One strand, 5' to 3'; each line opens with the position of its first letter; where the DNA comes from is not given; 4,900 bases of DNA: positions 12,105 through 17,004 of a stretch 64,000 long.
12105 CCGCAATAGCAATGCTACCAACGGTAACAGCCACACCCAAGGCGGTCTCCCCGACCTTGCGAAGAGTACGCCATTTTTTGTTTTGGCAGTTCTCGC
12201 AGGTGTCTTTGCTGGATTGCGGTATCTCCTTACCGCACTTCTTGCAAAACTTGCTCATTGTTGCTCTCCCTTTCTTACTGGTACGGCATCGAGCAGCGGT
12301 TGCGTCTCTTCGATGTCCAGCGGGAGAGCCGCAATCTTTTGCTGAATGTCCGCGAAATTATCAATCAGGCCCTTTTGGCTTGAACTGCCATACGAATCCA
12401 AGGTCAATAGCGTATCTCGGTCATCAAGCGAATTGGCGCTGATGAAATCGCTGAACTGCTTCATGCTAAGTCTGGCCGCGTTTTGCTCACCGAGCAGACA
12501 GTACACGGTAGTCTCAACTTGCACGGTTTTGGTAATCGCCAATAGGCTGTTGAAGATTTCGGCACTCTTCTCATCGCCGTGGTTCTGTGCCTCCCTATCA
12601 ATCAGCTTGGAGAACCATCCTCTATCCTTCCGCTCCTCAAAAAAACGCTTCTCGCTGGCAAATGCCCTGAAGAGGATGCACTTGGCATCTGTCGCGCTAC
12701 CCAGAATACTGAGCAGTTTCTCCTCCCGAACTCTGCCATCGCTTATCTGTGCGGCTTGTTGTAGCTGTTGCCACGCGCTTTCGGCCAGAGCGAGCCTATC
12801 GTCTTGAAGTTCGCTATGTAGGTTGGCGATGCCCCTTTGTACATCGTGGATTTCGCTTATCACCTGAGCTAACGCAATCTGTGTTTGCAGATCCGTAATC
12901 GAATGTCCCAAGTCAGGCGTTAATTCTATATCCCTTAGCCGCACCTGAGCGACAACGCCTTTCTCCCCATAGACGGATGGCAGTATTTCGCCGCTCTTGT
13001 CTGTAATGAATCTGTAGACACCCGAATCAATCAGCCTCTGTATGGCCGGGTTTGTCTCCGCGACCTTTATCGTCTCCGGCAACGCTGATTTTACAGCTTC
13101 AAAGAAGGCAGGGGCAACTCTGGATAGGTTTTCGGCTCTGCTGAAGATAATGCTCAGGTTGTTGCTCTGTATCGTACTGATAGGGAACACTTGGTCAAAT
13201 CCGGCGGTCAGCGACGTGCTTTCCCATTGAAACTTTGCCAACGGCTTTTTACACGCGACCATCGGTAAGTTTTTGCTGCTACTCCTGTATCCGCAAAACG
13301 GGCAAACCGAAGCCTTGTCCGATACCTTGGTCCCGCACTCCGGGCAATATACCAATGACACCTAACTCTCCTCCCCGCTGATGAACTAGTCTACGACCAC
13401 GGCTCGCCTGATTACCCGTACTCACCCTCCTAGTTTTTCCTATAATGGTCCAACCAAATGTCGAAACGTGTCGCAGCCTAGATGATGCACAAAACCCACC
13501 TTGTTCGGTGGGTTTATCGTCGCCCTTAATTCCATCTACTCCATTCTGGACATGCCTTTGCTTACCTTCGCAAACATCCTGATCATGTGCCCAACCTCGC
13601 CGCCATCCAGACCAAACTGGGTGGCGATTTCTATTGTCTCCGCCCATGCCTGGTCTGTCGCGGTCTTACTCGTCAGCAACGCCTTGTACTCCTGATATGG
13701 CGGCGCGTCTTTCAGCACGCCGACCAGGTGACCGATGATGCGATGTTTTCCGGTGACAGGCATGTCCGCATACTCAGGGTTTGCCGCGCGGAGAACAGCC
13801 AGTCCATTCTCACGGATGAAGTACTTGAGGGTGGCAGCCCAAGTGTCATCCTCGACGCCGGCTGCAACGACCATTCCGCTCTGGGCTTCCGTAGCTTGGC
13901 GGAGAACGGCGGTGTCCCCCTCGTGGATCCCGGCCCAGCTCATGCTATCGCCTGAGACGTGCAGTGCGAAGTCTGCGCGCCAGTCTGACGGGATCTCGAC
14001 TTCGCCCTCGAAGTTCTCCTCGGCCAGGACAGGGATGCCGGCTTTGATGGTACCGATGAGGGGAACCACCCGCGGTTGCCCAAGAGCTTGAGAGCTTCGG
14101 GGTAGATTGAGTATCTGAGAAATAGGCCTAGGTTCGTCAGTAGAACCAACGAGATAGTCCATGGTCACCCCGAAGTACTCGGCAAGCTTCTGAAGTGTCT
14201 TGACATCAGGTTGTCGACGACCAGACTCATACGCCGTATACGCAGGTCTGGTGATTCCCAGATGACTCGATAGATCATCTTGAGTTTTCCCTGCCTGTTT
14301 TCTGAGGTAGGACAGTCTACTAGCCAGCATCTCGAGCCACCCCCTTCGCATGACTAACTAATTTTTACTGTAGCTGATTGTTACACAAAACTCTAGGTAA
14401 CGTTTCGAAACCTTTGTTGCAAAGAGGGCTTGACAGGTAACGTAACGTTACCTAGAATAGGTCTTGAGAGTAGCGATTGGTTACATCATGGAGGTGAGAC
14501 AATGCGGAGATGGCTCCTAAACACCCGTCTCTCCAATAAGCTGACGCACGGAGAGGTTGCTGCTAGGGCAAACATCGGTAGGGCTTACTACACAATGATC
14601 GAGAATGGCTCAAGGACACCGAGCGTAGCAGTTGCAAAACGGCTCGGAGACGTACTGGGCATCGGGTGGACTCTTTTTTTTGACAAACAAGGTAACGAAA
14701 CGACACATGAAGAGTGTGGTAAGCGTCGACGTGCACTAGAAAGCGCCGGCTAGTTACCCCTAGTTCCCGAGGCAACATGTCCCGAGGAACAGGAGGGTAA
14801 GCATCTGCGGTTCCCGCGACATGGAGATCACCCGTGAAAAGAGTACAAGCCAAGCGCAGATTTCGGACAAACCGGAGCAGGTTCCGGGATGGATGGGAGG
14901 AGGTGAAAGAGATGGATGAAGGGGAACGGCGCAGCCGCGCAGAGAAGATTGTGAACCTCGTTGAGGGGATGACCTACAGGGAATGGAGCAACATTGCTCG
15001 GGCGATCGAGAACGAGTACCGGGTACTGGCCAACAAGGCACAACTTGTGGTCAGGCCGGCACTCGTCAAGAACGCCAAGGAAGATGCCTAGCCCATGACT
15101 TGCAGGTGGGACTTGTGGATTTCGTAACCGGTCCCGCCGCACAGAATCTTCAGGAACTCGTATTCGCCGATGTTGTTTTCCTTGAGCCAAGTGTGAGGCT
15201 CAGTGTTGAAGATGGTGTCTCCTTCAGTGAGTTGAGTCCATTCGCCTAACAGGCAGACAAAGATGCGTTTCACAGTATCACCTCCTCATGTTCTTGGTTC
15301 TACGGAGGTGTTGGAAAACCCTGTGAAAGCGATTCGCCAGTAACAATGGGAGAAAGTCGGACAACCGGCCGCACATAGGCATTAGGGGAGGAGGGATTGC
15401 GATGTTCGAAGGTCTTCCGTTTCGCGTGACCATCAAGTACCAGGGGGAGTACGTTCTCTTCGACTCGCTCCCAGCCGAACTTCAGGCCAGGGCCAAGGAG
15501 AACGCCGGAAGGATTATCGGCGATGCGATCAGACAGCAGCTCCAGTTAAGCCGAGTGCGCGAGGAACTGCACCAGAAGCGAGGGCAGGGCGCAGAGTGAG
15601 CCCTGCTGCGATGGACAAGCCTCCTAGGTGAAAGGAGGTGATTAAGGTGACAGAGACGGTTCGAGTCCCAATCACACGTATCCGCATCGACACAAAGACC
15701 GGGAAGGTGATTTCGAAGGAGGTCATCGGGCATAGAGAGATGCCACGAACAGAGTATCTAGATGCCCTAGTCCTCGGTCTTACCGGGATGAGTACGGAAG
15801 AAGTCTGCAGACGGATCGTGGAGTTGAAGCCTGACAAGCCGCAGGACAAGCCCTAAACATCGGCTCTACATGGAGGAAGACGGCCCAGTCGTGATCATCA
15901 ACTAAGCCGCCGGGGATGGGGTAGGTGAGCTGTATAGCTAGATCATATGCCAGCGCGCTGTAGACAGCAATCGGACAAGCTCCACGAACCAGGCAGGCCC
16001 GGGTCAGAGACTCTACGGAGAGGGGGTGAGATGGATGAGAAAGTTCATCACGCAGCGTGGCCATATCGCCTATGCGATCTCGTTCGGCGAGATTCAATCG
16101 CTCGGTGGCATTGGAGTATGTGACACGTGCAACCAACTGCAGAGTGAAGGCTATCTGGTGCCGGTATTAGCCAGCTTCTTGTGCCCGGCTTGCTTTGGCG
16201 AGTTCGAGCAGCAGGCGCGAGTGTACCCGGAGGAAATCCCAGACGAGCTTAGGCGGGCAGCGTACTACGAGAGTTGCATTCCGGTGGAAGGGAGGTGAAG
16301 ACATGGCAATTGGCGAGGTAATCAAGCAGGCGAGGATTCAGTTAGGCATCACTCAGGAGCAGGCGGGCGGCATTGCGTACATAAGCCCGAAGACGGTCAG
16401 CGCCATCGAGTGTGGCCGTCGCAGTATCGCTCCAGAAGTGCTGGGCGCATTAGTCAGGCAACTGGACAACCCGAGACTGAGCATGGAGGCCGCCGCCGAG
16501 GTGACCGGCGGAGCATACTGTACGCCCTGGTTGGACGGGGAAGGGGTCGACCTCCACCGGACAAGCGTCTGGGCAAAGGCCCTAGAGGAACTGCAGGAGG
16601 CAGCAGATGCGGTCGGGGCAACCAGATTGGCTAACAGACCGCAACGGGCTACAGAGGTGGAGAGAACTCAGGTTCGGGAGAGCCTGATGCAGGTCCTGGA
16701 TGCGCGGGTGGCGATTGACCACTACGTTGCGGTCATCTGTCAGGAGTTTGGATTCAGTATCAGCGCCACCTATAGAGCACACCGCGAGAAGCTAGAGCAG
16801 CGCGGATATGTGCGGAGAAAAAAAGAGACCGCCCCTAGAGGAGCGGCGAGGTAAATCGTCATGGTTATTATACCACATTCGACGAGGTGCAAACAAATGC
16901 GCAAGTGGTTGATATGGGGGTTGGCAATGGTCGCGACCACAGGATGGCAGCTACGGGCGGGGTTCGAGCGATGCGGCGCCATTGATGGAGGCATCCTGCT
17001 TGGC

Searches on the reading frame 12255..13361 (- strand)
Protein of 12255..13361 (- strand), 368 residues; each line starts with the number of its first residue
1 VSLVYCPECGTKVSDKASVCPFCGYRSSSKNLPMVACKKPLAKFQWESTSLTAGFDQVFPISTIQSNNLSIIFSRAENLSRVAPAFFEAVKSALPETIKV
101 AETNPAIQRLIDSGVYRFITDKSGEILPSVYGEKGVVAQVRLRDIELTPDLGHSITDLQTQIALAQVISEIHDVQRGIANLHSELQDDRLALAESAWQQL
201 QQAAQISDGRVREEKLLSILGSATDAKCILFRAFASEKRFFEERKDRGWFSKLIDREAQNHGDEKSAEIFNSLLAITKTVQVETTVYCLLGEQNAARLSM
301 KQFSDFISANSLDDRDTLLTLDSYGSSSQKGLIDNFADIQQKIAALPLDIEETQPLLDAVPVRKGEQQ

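Call 8: search_protein_families(library=pfam, proteins=[window:12255-13361:-], max_evalue=0.01)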
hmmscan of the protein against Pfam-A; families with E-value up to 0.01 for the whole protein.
window:12255-13361:- (368 aa): 4 families
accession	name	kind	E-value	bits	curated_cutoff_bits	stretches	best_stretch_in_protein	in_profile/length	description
PF13240.11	Zn_Ribbon_1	-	8.6e-07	29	25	1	5-25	1-21/23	zinc-ribbon domain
PF13248.11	Zn_ribbon_3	-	2.5e-06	27.2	27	1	3-26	2-25/26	zinc-ribbon domain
PF10571.15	UPF0547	-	2.3e-05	24.9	29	1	6-26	3-23/26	Uncharacterised protein family UPF0547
PF12773.13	DZR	-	0.0034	17.9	27.3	1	6-24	27-45/45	Double zinc ribbon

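Call 40: search_protein_families(library=phrogs, proteins=[window:12255-13361:-], max_evalue=0.001)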
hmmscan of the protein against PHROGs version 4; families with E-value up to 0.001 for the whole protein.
window:12255-13361:- (368 aa): 3 families
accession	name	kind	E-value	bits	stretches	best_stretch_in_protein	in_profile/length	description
phrog_31650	-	unknown function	5.7e-50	171.5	1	1-330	1-325/360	-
phrog_6586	-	unknown function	0.00016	22.5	1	1-25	1-25/129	-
phrog_10292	-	unknown function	0.00026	21.9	1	1-26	1-26/136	-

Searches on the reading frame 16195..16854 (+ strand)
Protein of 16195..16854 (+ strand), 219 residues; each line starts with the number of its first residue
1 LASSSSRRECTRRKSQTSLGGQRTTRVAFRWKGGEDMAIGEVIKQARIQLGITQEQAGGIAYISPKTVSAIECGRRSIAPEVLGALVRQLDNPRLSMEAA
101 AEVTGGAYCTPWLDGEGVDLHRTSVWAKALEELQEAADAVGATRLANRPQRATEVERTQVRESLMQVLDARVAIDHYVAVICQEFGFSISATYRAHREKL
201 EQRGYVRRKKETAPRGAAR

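Call 8: search_protein_families(library=pfam, proteins=[window:16195-16854:+], max_evalue=0.01)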
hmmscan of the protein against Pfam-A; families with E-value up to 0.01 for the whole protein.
window:16195-16854:+ (219 aa): 4 families
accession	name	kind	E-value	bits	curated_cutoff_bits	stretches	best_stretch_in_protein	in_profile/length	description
PF01381.28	HTH_3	-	1e-08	35.5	23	1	43-91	1-49/55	Helix-turn-helix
PF13560.12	HTH_31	-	4e-06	27.5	27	1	39-89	2-53/64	Helix-turn-helix domain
PF12844.13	HTH_19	-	0.0001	22.5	30.2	1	40-93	1-54/64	Helix-turn-helix domain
PF01726.22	LexA_DNA_bind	-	0.0083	16.3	23.7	0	178-216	28-65/65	LexA DNA binding domain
